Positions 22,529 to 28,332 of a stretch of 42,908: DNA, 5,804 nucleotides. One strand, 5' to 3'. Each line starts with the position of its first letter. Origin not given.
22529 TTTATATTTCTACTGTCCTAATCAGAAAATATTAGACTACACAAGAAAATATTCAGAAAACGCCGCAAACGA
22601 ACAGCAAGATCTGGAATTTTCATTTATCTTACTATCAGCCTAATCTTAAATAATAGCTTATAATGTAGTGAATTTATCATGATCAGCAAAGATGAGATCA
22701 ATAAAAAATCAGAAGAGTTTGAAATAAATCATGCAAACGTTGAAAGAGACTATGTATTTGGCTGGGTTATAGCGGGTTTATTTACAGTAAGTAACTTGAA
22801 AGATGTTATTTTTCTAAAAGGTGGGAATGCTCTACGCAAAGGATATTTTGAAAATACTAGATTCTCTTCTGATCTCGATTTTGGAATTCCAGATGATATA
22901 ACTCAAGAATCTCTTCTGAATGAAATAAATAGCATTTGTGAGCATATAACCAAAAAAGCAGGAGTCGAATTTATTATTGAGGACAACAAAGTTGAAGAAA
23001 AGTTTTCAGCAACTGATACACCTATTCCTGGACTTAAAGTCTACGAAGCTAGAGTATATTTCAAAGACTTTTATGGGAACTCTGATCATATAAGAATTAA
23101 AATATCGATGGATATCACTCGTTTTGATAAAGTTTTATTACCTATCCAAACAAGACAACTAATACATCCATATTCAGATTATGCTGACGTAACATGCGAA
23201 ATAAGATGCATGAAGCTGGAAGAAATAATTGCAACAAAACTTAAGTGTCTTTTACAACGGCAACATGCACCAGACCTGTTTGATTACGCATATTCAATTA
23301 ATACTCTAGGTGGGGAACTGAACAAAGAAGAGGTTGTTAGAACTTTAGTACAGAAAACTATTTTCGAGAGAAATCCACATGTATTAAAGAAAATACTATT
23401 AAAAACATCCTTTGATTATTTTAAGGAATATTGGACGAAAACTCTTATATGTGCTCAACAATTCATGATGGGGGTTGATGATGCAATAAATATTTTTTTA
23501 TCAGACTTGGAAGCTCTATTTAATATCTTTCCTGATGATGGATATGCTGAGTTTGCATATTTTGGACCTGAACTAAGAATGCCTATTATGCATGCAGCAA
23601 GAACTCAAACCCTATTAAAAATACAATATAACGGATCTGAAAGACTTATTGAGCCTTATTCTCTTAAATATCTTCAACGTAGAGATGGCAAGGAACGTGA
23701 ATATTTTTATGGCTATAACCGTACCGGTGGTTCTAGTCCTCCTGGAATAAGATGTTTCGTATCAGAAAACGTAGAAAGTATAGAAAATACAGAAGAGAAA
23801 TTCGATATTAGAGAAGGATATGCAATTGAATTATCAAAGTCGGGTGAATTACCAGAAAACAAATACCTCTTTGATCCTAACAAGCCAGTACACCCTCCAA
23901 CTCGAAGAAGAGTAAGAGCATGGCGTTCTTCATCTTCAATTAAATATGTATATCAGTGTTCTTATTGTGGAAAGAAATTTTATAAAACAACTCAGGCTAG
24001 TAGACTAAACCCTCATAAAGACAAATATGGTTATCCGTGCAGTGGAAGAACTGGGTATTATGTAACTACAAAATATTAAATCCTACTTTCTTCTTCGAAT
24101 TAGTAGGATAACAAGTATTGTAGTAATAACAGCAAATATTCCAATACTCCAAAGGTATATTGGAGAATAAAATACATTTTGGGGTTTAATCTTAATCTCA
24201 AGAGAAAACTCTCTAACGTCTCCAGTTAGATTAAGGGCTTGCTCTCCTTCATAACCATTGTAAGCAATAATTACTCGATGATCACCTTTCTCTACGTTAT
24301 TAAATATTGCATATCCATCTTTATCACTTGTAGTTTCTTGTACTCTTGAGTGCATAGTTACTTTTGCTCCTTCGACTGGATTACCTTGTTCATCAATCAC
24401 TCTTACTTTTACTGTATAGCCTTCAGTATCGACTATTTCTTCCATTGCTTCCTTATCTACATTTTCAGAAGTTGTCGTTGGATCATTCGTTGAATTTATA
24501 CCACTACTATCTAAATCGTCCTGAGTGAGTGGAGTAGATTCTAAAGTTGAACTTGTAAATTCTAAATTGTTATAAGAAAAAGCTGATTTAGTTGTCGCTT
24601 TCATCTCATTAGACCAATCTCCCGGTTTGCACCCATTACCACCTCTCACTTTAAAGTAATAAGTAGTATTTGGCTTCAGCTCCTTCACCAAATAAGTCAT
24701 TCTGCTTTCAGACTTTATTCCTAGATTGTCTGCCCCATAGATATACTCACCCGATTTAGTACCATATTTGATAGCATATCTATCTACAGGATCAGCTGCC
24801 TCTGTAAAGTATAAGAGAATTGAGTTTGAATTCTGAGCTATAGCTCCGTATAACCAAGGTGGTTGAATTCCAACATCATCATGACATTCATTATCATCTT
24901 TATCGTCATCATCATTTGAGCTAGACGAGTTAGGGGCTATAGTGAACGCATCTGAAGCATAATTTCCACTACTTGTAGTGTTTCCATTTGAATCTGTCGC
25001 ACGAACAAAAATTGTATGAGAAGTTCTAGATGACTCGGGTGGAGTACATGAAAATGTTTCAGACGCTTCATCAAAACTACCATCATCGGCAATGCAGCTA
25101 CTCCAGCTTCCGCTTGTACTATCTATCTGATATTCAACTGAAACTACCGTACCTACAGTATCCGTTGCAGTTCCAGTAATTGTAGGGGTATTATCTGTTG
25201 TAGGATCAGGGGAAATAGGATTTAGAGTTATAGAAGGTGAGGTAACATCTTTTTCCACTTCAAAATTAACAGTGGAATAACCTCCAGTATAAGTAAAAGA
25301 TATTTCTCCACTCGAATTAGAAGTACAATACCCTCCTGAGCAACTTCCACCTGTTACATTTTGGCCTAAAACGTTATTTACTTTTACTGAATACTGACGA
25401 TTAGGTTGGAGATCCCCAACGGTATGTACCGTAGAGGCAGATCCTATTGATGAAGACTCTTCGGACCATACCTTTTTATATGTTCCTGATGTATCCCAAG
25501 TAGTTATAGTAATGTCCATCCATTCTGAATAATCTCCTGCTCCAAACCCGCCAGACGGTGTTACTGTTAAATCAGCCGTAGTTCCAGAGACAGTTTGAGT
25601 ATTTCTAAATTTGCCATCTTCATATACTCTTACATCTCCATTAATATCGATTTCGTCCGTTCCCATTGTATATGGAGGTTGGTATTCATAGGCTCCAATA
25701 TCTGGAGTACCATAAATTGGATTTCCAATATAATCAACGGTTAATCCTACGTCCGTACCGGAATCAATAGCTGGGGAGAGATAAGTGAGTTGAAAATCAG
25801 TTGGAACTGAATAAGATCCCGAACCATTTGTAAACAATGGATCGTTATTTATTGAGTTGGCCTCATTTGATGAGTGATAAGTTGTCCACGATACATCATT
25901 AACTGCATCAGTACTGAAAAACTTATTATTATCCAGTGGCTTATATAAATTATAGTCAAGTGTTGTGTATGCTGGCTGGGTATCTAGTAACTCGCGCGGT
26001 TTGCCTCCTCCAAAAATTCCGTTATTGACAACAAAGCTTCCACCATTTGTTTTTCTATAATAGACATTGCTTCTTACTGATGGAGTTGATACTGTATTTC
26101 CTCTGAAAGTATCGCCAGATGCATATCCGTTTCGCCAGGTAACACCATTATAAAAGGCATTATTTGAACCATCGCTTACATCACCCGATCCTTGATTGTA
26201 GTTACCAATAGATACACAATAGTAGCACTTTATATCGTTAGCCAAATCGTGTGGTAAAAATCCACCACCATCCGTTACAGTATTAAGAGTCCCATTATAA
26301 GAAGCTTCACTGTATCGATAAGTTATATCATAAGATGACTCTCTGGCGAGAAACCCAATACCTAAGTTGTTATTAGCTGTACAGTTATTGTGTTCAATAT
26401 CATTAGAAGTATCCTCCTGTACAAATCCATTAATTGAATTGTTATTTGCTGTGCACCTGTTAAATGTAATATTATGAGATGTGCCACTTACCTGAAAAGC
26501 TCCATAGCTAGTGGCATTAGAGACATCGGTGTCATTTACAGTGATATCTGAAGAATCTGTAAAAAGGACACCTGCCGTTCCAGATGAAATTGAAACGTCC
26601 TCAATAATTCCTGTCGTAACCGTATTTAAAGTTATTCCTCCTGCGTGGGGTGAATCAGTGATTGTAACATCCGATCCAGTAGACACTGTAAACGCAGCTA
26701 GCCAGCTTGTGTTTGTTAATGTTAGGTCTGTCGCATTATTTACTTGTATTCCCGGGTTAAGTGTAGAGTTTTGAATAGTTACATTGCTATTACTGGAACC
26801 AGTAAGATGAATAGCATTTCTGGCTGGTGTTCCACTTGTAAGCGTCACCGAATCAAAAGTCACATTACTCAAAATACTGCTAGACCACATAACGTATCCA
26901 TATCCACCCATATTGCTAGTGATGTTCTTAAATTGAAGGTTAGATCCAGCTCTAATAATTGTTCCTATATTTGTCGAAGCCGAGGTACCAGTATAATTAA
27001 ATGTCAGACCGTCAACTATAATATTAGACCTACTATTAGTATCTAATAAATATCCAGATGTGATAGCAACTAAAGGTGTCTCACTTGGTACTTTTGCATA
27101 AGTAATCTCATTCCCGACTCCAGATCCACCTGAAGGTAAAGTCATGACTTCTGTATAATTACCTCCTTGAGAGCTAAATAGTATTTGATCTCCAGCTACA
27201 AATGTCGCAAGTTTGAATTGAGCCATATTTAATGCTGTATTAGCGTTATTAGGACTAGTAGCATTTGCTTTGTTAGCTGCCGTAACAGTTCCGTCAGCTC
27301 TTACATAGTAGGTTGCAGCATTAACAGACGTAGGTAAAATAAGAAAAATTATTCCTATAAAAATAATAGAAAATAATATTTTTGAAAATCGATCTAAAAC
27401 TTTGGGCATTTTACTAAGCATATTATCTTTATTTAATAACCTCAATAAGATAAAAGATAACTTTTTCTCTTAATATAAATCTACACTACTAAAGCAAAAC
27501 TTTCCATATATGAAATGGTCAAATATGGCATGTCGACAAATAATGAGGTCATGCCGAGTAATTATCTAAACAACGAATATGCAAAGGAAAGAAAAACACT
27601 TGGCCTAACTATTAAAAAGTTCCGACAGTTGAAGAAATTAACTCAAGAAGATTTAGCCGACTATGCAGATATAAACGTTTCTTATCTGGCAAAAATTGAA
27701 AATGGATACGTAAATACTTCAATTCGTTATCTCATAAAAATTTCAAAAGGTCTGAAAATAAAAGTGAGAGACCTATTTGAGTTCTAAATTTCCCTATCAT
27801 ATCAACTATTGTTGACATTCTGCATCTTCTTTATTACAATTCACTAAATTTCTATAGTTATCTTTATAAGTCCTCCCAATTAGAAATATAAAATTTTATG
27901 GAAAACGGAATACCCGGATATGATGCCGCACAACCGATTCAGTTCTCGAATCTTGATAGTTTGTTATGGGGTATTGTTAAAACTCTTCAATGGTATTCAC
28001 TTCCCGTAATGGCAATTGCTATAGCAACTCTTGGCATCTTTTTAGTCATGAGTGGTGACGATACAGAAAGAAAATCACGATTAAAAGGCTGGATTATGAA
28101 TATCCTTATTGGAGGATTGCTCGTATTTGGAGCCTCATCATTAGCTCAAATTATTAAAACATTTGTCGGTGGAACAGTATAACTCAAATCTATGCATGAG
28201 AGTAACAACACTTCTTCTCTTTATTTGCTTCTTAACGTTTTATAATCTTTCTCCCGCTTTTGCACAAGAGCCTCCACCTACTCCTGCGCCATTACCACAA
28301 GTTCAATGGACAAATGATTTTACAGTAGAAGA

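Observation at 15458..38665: About 23-kb AT-rich island with a complete-looking monoderm conjugation toolkit inserted in the 3' end of a yibE/F-like gene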

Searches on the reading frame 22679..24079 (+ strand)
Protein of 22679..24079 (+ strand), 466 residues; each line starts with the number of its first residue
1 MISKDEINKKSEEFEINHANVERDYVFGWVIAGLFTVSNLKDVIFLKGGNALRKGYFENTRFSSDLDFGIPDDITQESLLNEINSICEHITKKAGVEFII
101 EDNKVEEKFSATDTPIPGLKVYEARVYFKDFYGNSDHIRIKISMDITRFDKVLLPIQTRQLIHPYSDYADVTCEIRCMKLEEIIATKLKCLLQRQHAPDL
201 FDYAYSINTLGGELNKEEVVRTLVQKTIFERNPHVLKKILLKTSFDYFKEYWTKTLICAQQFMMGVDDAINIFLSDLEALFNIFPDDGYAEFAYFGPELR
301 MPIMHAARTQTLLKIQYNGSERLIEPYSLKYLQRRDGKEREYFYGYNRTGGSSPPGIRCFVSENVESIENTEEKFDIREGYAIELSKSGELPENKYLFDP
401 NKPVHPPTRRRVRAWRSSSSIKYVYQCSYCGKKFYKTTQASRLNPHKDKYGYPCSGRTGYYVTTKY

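Call 7: search_protein_families(library=pfam, proteins=[window:22679-24079:+], max_evalue=0.01)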
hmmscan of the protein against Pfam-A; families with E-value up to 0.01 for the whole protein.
window:22679-24079:+ (466 aa): 1 family
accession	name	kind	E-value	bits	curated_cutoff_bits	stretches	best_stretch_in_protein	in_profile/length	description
PF08843.17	AbiEii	-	1.1e-24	88.2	22.5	1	35-232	6-191/238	Nucleotidyl transferase AbiEii toxin, Type IV TA system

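Call 64: search_protein_families(library=ncbifam, proteins=[window:22679-24079:+], max_evalue=0.01)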
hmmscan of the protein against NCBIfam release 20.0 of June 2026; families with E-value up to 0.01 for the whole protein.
window:22679-24079:+ (466 aa): 0 families

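Call 80: search_protein_families(library=phrogs, proteins=[window:22679-24079:+], max_evalue=0.001)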
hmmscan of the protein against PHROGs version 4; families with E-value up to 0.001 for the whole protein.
window:22679-24079:+ (466 aa): 1 family
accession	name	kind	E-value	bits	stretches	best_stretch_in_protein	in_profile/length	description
phrog_19731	-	unknown function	3.4e-05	24.3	1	11-75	20-81/314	-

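Call 81: search_protein_families(library=padloc, proteins=[window:22679-24079:+], max_evalue=0.001)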
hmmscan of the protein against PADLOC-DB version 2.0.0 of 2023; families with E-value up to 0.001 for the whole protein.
window:22679-24079:+ (466 aa): 25 families
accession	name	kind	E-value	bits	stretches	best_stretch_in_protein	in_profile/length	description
PDLC02304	AbiEii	-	1.9e-50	170.2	1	1-268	1-246/260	AbiEii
PDLC02317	AbiEii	-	2.2e-39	133.6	2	1-254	1-249/396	AbiEii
PDLC02294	AbiEii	-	7.2e-21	73.2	1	1-229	1-206/260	AbiEii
PDLC02323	AbiEii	-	9e-20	69.3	1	1-232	1-209/248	AbiEii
PDLC02305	AbiEii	-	8.6e-17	59.3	1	2-207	3-191/306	AbiEii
PDLC02318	AbiEii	-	8.2e-15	52.9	1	36-229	35-202/280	AbiEii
PDLC02292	AbiEii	-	1.3e-11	42.9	1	5-105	12-100/283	AbiEii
PDLC02307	AbiEii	-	1.7e-11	42.3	2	37-91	16-66/219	AbiEii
PDLC02303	AbiEii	-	2.8e-11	41.4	1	3-68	2-65/249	AbiEii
PDLC02291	AbiEii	-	4.9e-11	40.5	1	4-239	20-228/310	AbiEii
PDLC02297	AbiEii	-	1.1e-10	39.3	1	4-195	5-194/307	AbiEii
PDLC02288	AbiEii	-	3.3e-10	37.3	1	4-197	14-190/294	AbiEii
PDLC02328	AbiEii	-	5.8e-10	37.4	1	41-220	12-155/203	AbiEii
PDLC02289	AbiEii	-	1.1e-09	36.2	1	7-189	18-192/309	AbiEii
PDLC02293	AbiEii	-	2.8e-09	34.9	1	8-227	7-210/270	AbiEii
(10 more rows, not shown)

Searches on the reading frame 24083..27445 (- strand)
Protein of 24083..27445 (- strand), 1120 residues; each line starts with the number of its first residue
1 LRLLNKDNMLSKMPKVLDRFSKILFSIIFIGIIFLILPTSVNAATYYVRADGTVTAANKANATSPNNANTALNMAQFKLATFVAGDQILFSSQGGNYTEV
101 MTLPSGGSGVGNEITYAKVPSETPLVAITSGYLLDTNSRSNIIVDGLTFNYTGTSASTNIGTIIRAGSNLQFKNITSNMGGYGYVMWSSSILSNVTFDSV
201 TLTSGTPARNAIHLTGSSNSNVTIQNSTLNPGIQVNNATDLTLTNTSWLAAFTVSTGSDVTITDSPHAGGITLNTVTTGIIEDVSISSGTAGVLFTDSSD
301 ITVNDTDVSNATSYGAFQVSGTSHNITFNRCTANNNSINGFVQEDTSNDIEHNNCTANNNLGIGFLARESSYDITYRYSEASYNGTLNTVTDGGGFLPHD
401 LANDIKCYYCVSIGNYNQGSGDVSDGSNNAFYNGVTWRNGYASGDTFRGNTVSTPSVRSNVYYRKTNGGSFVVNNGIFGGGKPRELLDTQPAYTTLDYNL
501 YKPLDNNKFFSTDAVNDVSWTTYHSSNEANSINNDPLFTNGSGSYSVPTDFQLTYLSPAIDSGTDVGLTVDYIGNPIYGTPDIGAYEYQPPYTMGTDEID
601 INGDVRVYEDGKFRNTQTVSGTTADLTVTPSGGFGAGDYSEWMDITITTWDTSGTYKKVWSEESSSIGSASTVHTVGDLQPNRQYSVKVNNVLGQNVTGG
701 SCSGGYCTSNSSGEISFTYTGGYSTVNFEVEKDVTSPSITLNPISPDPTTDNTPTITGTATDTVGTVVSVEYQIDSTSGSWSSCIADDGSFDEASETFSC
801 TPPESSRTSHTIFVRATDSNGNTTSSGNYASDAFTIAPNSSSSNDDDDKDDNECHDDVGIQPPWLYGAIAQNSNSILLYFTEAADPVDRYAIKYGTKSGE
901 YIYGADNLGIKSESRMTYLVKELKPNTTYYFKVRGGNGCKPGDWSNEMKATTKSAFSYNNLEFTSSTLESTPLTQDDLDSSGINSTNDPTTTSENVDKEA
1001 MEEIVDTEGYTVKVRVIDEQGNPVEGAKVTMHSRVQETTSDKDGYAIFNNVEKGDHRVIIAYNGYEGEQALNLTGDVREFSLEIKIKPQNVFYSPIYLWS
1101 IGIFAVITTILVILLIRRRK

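Call 7: search_protein_families(library=pfam, proteins=[window:24083-27445:-], max_evalue=0.01)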
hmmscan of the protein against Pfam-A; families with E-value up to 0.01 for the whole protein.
window:24083-27445:- (1120 aa): 9 families
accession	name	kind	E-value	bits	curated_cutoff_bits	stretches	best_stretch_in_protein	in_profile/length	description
PF13620.12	CarboxypepD_reg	-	2.8e-11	44.1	32.3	1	1011-1074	1-68/82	Carboxypeptidase regulatory-like domain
PF00041.27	fn3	-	1.8e-09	38.1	25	1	865-949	5-82/84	Fibronectin type III domain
PF13715.12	CarbopepD_reg_2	-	2.5e-08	34.3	32.2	1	1016-1076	5-67/88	CarboxypepD_reg-like domain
PF13229.12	Beta_helix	-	1.5e-05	25.1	25.9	1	210-372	1-149/158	Right handed beta helix region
PF16656.11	Pur_ac_phosph_N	-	2.1e-05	25.4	30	1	886-952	24-93/93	Purple acid Phosphatase, N-terminal domain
PF24025.1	Ig_DR_A0283-like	-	0.00047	20.9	27.1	1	1008-1061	5-63/102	DR_A0283-like, Ig-like domain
PF24107.1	DUF7382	-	0.00047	20.4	27.4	1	996-1045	6-51/65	Domain of unknown function (DUF7382)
PF10179.15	NDNF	-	0.00061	20.3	27.3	0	914-933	87-106/127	Neuron-derived neurotrophic factor, first Fn(III) domain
PF17789.7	MG4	-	0.0028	18.3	24.7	0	1010-1049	16-59/95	Macroglobulin domain MG4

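Call 80: search_protein_families(library=phrogs, proteins=[window:24083-27445:-], max_evalue=0.001)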
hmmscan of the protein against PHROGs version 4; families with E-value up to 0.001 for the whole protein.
window:24083-27445:- (1120 aa): 0 families

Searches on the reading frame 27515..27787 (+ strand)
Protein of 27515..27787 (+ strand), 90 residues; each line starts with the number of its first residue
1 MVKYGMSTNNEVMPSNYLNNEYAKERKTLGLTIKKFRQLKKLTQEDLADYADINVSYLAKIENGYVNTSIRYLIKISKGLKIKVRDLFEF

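Call 8: search_protein_families(library=pfam, proteins=[window:27515-27787:+], max_evalue=0.01)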
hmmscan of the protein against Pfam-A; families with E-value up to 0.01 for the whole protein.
window:27515-27787:+ (90 aa): 6 families
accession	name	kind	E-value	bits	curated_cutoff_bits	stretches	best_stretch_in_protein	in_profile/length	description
PF01381.28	HTH_3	-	2.9e-15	56.5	23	1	33-87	1-55/55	Helix-turn-helix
PF12844.13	HTH_19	-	1.7e-06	28.3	30.2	1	33-82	4-53/64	Helix-turn-helix domain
PF13443.12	HTH_26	-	2.3e-05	25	22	1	33-90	2-60/63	Cro/C1-type HTH DNA-binding domain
PF13560.12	HTH_31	-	0.00013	22.7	27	1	29-73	2-47/64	Helix-turn-helix domain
PF13413.12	HTH_25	-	0.0027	18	24.6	1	34-64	3-33/62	Helix-turn-helix domain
PF13744.12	HTH_37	-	0.0074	16.5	27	1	25-75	15-66/80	Helix-turn-helix domain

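Call 81: search_protein_families(library=padloc, proteins=[window:27515-27787:+], max_evalue=0.001)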
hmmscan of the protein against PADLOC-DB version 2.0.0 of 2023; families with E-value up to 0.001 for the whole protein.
window:27515-27787:+ (90 aa): 11 families
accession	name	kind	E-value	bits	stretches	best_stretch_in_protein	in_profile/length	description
PDLC02926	HTH_VI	-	1.8e-14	51.8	1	29-88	2-61/92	-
PDLC03665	Control_protein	-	1.7e-12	45.5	1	29-90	9-71/77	control protein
PDLC03668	Control_protein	-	1e-07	30.4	1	31-88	11-68/79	control protein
PDLC03664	Control_protein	-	2e-07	29.4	1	29-88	14-73/74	control protein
PDLC04142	capH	-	2.6e-06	26.5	1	27-88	5-66/103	capH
PDLC03666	Control_protein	-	3.6e-06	25.3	1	26-88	4-66/77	control protein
PDLC04775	PDC-M69A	-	1.7e-05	23.3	1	27-88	6-67/113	-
PDLC03954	RmrA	-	3.1e-05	21.1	1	31-84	13-66/380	-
PDLC03671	Control_protein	-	9.5e-05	20.6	1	29-87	15-73/84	control protein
PDLC03536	REase_II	-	0.00033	18.4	1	27-88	9-70/237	Type II restriction enzyme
PDLC03947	RmrA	-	0.00079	16.3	1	22-83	5-66/383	-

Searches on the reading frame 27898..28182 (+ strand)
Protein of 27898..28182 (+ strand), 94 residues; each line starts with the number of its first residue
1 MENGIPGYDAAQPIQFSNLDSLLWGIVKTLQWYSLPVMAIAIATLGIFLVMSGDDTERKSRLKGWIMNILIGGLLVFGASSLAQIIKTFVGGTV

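Call 8: search_protein_families(library=pfam, proteins=[window:27898-28182:+], max_evalue=0.01)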
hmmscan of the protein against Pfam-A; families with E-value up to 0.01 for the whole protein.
window:27898-28182:+ (94 aa): 2 families
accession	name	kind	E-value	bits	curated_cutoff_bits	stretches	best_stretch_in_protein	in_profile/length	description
PF04956.18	TrbC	-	3.3e-08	34.1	27.9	1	10-85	29-97/98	TrbC/VIRB2 pilin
PF18895.5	T4SS_pilin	-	9.8e-05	22.8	26.6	1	35-86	20-71/71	Type IV secretion system pilin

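Call 64: search_protein_families(library=ncbifam, proteins=[window:27898-28182:+], max_evalue=0.01)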
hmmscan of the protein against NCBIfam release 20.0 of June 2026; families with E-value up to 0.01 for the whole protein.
window:27898-28182:+ (94 aa): 2 families
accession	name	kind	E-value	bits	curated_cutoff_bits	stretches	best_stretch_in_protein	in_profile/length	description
NF045890.1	conj_pls20_p028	equivalog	0.0011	17.9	150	1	26-91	61-121/377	pLS20_p028 family conjugation system transmembrane protein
NF045849.1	ICE_MMCAP2_0565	equivalog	0.0018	17.9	40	1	37-89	27-79/80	Mbov_0395 family pilin-like conjugal transfer protein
